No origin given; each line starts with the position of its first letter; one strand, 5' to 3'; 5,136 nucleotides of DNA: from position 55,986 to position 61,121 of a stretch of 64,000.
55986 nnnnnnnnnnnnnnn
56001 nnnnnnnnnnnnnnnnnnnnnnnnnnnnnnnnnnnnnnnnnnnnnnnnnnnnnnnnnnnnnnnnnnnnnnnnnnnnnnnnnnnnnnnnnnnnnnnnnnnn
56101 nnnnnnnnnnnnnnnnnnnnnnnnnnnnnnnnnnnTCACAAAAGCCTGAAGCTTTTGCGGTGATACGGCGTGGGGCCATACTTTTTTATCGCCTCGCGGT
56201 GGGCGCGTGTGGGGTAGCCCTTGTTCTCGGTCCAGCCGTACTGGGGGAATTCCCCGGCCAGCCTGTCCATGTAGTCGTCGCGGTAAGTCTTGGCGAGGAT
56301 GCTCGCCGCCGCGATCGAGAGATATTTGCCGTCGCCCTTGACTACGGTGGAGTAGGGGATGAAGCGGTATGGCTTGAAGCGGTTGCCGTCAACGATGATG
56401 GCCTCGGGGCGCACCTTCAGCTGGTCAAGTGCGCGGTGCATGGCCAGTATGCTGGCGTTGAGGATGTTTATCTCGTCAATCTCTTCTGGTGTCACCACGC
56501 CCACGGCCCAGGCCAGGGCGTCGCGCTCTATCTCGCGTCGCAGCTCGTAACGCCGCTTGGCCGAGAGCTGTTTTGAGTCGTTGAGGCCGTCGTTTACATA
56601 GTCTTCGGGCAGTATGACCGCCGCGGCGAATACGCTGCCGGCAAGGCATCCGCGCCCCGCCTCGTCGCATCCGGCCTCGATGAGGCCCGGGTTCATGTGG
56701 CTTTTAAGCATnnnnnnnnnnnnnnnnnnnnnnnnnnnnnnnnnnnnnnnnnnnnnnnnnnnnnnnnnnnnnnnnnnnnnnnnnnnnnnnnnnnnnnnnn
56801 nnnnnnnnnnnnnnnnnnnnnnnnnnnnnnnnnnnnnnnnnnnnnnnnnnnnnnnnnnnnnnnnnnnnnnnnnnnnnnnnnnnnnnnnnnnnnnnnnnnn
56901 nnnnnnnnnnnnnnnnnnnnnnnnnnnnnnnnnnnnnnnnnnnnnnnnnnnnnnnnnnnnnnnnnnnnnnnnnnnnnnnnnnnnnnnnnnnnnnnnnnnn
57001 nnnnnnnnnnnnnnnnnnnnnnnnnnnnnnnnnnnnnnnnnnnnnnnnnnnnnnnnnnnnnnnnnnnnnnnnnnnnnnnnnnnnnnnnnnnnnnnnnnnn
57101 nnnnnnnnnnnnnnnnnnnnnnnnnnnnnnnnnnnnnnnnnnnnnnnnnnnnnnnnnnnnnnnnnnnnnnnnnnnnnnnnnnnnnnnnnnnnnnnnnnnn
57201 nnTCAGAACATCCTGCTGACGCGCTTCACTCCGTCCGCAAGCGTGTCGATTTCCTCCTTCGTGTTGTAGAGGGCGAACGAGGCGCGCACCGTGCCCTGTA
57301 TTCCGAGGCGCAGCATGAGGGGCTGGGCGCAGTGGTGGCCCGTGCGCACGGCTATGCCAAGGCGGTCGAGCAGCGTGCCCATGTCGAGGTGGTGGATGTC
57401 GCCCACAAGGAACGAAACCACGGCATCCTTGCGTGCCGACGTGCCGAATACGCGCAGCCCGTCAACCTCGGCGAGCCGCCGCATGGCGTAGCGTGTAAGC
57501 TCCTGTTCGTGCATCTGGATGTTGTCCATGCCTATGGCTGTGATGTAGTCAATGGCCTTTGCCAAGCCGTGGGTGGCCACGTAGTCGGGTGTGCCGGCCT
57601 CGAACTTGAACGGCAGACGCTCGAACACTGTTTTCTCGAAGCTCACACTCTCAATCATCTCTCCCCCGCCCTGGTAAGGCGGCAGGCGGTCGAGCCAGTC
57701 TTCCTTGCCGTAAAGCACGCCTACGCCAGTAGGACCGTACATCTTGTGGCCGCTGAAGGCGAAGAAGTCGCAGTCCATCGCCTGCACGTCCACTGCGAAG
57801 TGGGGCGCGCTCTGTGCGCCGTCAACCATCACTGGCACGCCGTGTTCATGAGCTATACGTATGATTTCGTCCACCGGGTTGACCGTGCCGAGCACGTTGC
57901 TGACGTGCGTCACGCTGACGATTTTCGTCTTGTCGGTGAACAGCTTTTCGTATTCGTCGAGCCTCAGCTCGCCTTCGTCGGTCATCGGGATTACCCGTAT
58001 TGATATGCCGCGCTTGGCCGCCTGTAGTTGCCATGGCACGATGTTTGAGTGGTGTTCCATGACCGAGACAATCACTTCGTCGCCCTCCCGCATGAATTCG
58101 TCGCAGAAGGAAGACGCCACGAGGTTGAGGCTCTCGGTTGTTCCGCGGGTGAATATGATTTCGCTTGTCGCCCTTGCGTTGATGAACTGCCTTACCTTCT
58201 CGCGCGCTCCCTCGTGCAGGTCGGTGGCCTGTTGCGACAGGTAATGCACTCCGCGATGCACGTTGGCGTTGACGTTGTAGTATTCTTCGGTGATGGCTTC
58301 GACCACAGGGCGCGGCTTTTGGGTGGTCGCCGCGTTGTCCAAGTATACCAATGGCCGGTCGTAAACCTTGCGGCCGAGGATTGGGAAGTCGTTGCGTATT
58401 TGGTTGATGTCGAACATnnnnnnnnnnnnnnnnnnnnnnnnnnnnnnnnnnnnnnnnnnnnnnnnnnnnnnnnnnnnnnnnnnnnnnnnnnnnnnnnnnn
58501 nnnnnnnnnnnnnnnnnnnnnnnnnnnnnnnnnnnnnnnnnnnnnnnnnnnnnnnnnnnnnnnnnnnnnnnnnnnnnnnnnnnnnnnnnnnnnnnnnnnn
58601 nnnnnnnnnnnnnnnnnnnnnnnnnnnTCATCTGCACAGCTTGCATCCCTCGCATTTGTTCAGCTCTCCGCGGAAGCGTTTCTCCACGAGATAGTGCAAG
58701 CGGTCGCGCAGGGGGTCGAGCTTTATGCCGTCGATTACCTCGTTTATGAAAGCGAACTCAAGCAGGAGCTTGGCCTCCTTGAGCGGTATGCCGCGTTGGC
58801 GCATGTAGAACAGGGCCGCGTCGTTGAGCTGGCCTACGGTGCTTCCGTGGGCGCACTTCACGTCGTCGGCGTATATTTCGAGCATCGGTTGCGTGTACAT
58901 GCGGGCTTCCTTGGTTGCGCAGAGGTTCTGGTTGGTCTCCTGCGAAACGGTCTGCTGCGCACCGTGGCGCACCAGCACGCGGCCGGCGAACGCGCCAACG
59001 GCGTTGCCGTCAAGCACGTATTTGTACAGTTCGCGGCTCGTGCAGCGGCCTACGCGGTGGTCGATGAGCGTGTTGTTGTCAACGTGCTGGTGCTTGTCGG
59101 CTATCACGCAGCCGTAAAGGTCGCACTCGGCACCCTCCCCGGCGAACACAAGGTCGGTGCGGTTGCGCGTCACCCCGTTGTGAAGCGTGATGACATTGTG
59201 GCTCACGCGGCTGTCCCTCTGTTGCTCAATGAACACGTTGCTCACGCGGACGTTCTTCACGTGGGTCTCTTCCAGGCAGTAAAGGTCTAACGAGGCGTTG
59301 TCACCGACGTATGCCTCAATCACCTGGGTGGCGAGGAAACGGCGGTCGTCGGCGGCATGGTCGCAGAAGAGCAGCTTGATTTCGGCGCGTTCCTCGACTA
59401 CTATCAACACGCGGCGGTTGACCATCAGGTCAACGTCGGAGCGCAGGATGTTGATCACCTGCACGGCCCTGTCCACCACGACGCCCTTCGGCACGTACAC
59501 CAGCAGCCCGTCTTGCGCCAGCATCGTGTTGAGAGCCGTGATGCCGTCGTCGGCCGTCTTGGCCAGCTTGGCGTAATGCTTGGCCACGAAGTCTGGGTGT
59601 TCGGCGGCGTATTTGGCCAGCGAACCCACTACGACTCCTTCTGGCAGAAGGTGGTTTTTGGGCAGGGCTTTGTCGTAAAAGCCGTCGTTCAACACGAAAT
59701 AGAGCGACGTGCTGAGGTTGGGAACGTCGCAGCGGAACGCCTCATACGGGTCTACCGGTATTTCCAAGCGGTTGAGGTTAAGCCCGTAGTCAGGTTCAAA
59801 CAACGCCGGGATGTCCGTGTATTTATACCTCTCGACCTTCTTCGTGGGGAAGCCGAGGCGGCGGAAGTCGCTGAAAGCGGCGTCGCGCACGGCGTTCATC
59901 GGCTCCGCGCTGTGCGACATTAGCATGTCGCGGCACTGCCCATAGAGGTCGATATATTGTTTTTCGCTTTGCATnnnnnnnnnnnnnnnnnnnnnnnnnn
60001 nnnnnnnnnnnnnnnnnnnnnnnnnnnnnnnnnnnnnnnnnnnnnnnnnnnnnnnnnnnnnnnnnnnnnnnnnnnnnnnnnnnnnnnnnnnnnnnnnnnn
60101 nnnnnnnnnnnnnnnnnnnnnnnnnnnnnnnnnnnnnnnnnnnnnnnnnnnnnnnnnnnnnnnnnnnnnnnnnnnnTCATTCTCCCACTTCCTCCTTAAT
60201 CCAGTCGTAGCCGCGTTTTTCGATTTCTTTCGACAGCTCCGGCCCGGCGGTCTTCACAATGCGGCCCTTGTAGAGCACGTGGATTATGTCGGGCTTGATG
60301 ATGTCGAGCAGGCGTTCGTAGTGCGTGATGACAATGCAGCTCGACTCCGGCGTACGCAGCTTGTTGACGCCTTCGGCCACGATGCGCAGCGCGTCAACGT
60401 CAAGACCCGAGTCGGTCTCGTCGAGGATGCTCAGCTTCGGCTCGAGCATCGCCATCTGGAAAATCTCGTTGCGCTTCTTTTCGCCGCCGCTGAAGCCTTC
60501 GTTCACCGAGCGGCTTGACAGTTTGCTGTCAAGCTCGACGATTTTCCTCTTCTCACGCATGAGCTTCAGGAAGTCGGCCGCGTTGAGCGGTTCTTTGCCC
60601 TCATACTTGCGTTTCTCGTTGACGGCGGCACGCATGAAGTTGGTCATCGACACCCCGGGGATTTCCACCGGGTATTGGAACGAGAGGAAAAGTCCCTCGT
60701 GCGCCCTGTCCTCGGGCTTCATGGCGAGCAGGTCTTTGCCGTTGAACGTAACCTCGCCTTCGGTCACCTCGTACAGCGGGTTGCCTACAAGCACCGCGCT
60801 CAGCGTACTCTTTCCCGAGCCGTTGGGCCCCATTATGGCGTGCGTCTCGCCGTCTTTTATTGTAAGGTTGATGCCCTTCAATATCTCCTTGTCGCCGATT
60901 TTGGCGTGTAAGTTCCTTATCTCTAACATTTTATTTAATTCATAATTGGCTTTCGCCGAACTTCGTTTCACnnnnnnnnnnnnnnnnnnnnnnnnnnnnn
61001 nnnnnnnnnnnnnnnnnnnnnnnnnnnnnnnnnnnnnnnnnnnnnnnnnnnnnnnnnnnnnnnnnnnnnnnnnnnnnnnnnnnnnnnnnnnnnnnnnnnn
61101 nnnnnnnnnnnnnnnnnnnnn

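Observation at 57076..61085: Every gap of the sufBCDS operon carries a different family-B palindrome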

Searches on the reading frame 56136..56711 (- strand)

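Call 8: search_protein_families(library=ncbifam, proteins=[window:56136-56711:-])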
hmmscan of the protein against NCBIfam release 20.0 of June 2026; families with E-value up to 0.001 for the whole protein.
window:56136-56711:- (191 aa): 10 families
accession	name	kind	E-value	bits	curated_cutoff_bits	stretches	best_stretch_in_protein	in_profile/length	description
NF000595.1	PRK00015.1-3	equivalog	3.3e-73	245.7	167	1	12-190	4-183/188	ribonuclease HII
NF000596.1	PRK00015.1-4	equivalog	6.9e-68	228.2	251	1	13-189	3-178/186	ribonuclease HII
NF000594.1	PRK00015.1-1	equivalog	1.3e-67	228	243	1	13-189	72-246/251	ribonuclease HII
NF010537.0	PRK13925.1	equivalog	1.6e-61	207.5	252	1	13-189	13-193/200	ribonuclease HII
NF010538.0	PRK13926.1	equivalog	1.3e-54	185.6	285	1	5-188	16-198/213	ribonuclease HII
NF000598.1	PRK00015.2-2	equivalog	5.3e-49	166.7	273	1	13-189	23-201/203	ribonuclease HII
NF000600.1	PRK00015.2-4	equivalog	9.2e-41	139.8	364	1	13-189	31-208/212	ribonuclease HII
NF011119.0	PRK14550.1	equivalog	5.9e-36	124.4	350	1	14-190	4-187/204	ribonuclease HII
TIGR00729.1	TIGR00729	equivalog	5.2e-22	78.9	123.3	1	13-167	2-172/207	ribonuclease HII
TIGR00716.1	rnhC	equivalog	0.00016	21.1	161.2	0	13-81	84-155/284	ribonuclease HIII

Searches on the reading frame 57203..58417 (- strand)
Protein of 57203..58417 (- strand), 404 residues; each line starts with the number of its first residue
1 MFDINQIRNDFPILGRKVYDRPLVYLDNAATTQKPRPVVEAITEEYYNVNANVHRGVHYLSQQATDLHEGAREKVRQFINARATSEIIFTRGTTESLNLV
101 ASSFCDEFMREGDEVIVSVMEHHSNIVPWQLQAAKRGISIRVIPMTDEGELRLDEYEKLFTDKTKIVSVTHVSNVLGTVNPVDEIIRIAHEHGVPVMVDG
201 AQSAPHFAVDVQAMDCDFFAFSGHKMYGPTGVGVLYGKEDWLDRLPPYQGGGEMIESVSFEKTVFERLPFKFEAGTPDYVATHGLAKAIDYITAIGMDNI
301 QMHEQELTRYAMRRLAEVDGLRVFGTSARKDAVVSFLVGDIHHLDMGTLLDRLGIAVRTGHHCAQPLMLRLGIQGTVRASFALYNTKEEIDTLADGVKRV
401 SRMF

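Call 8: search_protein_families(library=ncbifam, proteins=[window:57203-58417:-])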
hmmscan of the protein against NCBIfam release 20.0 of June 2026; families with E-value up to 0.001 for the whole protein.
window:57203-58417:- (404 aa): 49 families (the best 25 are shown)
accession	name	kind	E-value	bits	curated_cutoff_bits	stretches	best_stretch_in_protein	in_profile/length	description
NF041166.1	f2_encap_cargo1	exception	9.7e-189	629.4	800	1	2-399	225-622/623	family 2A encapsulin nanocompartment cargo protein cysteine desulfurase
TIGR01979.1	sufS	subfamily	1.8e-176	586.9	475.1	1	6-404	2-402/403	SufS family cysteine desulfurase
NF006791.0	PRK09295.1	equivalog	1e-155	518.8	661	1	2-403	3-404/406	cysteine desulfurase SufS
NF008126.0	PRK10874.1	equivalog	3.2e-126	421.7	607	1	2-400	4-395/401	cysteine desulfurase CsdA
TIGR03392.1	FeS_syn_CsdA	equivalog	2.3e-123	412.3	493.6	1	2-399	1-391/398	cysteine desulfurase CsdA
TIGR01976.1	am_tr_V_VC1184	hypoth_equivalog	5e-80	269.7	352.35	1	2-394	1-398/401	cysteine desulfurase-like protein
TIGR01977.1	am_tr_V_EF2568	hypoth_equivalog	3.2e-79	266.7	377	1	24-398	1-374/376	cysteine desulfurase family protein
NF040779.1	Sec_lyase_SclA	exception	3.3e-62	210.6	525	1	24-398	1-374/378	selenocysteine lyase SclA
TIGR03402.1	FeS_nifS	equivalog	1.4e-50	172.2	530.75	1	24-399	1-368/379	cysteine desulfurase NifS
NF010611.0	PRK14012.1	equivalog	4e-40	138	548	1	24-252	7-236/406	IscS subfamily cysteine desulfurase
TIGR03235.1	DNA_S_dndA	equivalog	1.9e-38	132.7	480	1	25-247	1-224/353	cysteine desulfurase DndA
TIGR02006.1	IscS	equivalog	8.4e-38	130.4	643.2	1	24-251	5-230/402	IscS subfamily cysteine desulfurase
TIGR03403.1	nifS_epsilon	equivalog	1e-34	120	587.7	1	24-398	1-370/382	NifS family cysteine desulfurase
NF002806.0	PRK02948.1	subfamily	6.3e-33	114.3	304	1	23-391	1-362/381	IscS subfamily cysteine desulfurase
TIGR04343.1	egtE_PLP_lyase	equivalog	6.5e-28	97.6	400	1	24-334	15-306/370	ergothioneine biosynthesis PLP-dependent enzyme EgtE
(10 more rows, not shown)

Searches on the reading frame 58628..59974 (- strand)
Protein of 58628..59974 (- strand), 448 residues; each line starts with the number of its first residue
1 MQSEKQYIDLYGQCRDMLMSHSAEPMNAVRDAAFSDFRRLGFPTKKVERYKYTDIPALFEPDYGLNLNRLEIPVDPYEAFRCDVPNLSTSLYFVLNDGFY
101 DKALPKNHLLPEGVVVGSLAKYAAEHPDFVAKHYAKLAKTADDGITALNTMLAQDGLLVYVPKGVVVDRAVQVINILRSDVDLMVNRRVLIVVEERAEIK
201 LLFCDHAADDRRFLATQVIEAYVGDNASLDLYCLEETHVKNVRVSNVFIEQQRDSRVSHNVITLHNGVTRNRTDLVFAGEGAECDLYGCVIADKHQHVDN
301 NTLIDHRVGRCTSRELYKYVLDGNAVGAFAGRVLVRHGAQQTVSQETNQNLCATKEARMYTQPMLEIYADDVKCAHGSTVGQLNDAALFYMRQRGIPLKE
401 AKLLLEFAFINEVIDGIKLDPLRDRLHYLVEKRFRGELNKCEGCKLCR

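Call 8: search_protein_families(library=ncbifam, proteins=[window:58628-59974:-])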
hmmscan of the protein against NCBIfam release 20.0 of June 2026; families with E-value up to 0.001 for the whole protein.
window:58628-59974:- (448 aa): 5 families
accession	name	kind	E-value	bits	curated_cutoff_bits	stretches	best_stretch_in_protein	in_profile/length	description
TIGR01981.1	sufD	equivalog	4.8e-72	242.5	222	1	152-426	3-275/275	Fe-S cluster assembly protein SufD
NF008194.0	PRK10948.1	equivalog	1.4e-47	162.5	489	1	28-436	27-420/423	Fe-S cluster assembly protein SufD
TIGR01980.1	sufB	equivalog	2.9e-34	118.5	346.4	1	106-417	125-436/448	Fe-S cluster assembly protein SufB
NF008773.0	PRK11814.1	equivalog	1.9e-27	96.1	717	1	106-418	144-464/484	Fe-S cluster assembly protein SufB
NF052511.1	SUF_like_SmsB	exception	1e-17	64.3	650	1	112-420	122-428/445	SUF-like minimal system protein SmsB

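Call 11: find_related_loci(query=window:58628-59974:-, collection=genome_contigs, flank=6000)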
Query window:58628-59974:- (448 aa) in genome_contigs; peptide patterns used: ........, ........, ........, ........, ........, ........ (x = any residue, [..] = any of these).
600 stretches matched a pattern (row limit reached: there are more); 572 encode a relative of the query (tblastn E <= 1e-3); the best 80 are kept; 80 distinct loci.
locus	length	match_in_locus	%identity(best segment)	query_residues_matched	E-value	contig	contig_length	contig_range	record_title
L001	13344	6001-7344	100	1-448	0e+0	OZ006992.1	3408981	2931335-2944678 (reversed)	MAG: uncultured Prevotella sp. isolate metabat2_pooled_hifiasm.683 MAG genome assembly, chromosome: 1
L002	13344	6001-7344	96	1-448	0e+0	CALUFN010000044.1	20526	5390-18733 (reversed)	MAG: uncultured Prevotella sp. isolate BRZ_RV__bin79 genome assembly, contig: BRZ_RV__NODE_2449_length_20526_cov_8.87114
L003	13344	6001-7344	96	1-448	0e+0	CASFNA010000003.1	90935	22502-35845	uncultured Prevotellaceae bacterium isolate SI.A88.metabat-bins.92 genome assembly, contig: SI.A88.metabat-bins.92.fa_k1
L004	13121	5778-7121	95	1-448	0e+0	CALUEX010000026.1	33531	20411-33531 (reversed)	MAG: uncultured Prevotella sp. isolate BRZ_SN__bin93 genome assembly, contig: BRZ_SN__NODE_1620_length_33531_cov_34.8825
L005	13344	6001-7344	94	1-448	0e+0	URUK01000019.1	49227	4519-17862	uncultured Prevotella sp. isolate UMGS1360 genome assembly, contig: NODE_385_length_49227_cov_8.730578, whole genome sho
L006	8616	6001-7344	93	1-448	0e+0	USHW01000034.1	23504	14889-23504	uncultured Prevotella sp. isolate UMGS1733 genome assembly, contig: NODE_180_length_23504_cov_12.576272, whole genome sh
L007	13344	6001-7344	86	1-448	0e+0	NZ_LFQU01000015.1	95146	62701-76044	Xylanibacter rarus strain 109 contig00015, whole genome shotgun sequence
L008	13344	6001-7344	85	1-448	0e+0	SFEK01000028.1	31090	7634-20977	MAG: Bacteroidales bacterium isolate W0P29.034 Contig1062, whole genome shotgun sequence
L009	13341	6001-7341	85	1-448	0e+0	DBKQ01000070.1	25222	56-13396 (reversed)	MAG TPA_asm: Prevotella sp. UBA746 UBA746_contig_1364, whole genome shotgun sequence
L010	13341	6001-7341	85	1-448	0e+0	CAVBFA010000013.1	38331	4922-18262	Oscillibacter sp. isolate H07640-L1_cleanbin_000040 genome assembly, contig: Spades_H07640-L1_contig_594, whole genome s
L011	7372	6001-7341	84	1-448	0e+0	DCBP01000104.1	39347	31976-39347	MAG TPA_asm: Prevotella sp. UBA1104 UBA1104_contig_1413, whole genome shotgun sequence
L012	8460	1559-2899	83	1-447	0e+0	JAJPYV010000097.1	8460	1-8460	MAG: Prevotella sp. isolate AH.B5_7 NODE_714_length_8460_cov_14.805592, whole genome shotgun sequence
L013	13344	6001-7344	82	1-448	0e+0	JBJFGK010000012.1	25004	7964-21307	MAG: Prevotella sp. isolate PUUB45_bin.053 NODE_1157_length_25004_cov_6.801074, whole genome shotgun sequence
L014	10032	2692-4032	83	1-448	0e+0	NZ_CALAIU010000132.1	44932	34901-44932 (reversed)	MAG: uncultured Prevotella sp. isolate SRR2857970_bin.31_CONCOCT_v1.1_MAG ERZ505738.922, whole genome shotgun sequence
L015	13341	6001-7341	83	1-448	0e+0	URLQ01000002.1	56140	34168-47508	uncultured Prevotella sp. isolate UMGS1118 genome assembly, contig: NODE_152_length_56140_cov_4.28469, whole genome shot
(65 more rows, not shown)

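Call 25: find_encoding_contigs(protein=window:58628-59974:-, flank=5000, max_places=10)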
Protein window:58628-59974:- (448 aa): 23 contigs read that carry it; 10 places shown.
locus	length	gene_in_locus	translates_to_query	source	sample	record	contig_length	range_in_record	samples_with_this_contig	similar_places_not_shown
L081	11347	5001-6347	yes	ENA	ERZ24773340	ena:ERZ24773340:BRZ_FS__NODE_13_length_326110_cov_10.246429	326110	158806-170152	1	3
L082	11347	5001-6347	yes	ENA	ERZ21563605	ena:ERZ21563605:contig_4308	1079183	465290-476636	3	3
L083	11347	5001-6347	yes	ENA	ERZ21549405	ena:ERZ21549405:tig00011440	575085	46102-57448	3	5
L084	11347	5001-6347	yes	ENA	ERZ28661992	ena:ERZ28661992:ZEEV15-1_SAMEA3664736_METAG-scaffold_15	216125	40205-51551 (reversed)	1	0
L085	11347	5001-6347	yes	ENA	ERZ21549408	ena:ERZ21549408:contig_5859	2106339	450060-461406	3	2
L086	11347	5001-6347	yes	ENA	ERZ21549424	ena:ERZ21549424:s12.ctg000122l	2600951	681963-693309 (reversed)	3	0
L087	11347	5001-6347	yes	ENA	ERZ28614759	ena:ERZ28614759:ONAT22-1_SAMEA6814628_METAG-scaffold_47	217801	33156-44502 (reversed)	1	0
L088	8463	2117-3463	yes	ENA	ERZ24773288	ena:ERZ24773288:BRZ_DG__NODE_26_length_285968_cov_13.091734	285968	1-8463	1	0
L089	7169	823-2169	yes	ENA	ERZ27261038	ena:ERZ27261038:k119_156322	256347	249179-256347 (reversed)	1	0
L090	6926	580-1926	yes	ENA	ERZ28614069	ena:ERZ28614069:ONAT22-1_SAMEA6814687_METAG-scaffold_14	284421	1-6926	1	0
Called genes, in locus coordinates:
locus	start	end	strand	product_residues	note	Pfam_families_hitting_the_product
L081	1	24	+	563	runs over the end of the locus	PF22694:CtpB_N-like (faint), PF00595:PDZ (weak), PF13180:PDZ_2, PF17820:PDZ_6, PF03572:Peptidase_S41, PF28547:CHD_PDZ-protease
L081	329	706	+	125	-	PF06397:Desulfoferrod_N, PF01880:Desulfoferrodox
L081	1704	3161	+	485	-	PF19295:SufBD_N, PF01458:SUFBD_core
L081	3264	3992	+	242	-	-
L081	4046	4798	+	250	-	PF02463:SMC_N (faint), PF00005:ABC_tran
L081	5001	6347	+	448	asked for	PF19295:SufBD_N, PF01458:SUFBD_core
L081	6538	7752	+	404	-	PF00155:Aminotran_1_2, PF00266:Aminotran_5, PF01041:DegT_DnrJ_EryC1 (faint), PF01053:Cys_Met_Meta_PP, PF01212:Beta_elim_lyase, PF03841:SelA (faint)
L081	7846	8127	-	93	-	-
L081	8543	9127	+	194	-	PF01351:RNase_HII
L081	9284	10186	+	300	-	-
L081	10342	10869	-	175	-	-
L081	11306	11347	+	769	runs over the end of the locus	PF01138:RNase_PH, PF03725:RNase_PH_C, PF03726:PNPase, PF01138:RNase_PH, PF00013:KH_1, PF00575:S1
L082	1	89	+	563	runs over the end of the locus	PF22694:CtpB_N-like (faint), PF00595:PDZ (weak), PF13180:PDZ_2, PF17820:PDZ_6, PF03572:Peptidase_S41, PF28547:CHD_PDZ-protease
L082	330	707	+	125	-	PF06397:Desulfoferrod_N, PF01880:Desulfoferrodox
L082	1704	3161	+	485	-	PF19295:SufBD_N, PF01458:SUFBD_core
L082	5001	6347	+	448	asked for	PF19295:SufBD_N, PF01458:SUFBD_core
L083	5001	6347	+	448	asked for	PF19295:SufBD_N, PF01458:SUFBD_core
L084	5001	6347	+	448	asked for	PF19295:SufBD_N, PF01458:SUFBD_core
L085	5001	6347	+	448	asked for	PF19295:SufBD_N, PF01458:SUFBD_core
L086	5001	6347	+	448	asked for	PF19295:SufBD_N, PF01458:SUFBD_core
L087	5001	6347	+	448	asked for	PF19295:SufBD_N, PF01458:SUFBD_core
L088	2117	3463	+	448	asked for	PF19295:SufBD_N, PF01458:SUFBD_core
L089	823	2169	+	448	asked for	PF19295:SufBD_N, PF01458:SUFBD_core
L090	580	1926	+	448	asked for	PF19295:SufBD_N, PF01458:SUFBD_core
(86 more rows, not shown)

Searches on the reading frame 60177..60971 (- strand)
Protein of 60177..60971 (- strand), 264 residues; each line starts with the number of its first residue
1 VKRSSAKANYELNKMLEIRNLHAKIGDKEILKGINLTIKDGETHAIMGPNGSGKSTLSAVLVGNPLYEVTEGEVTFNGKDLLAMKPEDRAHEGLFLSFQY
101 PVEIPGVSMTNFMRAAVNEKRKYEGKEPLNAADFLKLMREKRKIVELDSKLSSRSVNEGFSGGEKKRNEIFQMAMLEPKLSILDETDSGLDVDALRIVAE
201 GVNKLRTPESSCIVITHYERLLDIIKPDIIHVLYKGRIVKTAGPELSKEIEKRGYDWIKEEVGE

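Call 8: search_protein_families(library=ncbifam, proteins=[window:60177-60971:-])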
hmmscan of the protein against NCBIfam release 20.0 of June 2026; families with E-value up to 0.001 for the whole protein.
window:60177-60971:- (264 aa): 182 families (the best 25 are shown)
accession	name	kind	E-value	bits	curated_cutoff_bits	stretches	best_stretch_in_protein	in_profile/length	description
TIGR01978.1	sufC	equivalog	3.7e-110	367.1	212.8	1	16-258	1-243/243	Fe-S cluster assembly ATPase SufC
NF007134.0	PRK09580.1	equivalog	3.1e-106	354.4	400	1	15-261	1-247/248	Fe-S cluster assembly ATPase SufC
TIGR02769.1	nickel_nikE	equivalog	2.6e-25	89.4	332.55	1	16-242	12-233/265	nickel import ATP-binding protein NikE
TIGR03864.1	PQQ_ABC_ATP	hypoth_equivalog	3.2e-24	85.7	302.25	1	15-241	1-213/236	ABC transporter, ATP-binding subunit, PQQ-dependent alcohol dehydrogenase system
TIGR03411.1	urea_trans_UrtD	equivalog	2.2e-23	83.2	304.1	1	15-240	2-222/242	urea ABC transporter ATP-binding protein UrtD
TIGR04520.1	ECF_ATPase_1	equivalog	7.4e-23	81.3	315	1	27-245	14-221/269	energy-coupling factor transporter ATPase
NF007739.0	PRK10419.1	subfamily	8.8e-23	81.2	354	1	12-242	9-234/268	nickel ABC transporter ATP-binding protein NikE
TIGR04521.1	ECF_ATPase_2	equivalog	1.3e-22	80.3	330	1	28-244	18-229/279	energy-coupling factor transporter ATPase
NF045513.1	HepA_fam_ABC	equivalog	5e-22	78.1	725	1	27-242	386-590/610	heterocyst formation ABC transporter subunit HepA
TIGR02204.1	MsbA_rel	hypoth_equivalog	8.9e-22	77.5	780.4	1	26-241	351-555/576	ABC transporter, permease/ATP-binding protein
TIGR04406.1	LPS_export_lptB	equivalog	1.6e-21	76.7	240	1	16-243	2-218/239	LPS export ABC transporter ATP-binding protein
TIGR03410.1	urea_trans_UrtE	equivalog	2.3e-21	76.3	285.8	1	16-242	1-214/230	urea ABC transporter ATP-binding subunit UrtE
TIGR03873.1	F420-0_ABC_ATP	hypoth_equivalog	2.5e-21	76.1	372.4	1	16-244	2-221/256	putative F420-0 ABC transporter ATP-binding protein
TIGR02857.1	CydD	equivalog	4.4e-21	75.4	435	1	10-223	316-521/529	thiol reductant ABC exporter subunit CydD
TIGR03375.1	type_I_sec_LssB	subfamily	4.4e-21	74.8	693.1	1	27-240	479-681/696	type I secretion system permease/ATPase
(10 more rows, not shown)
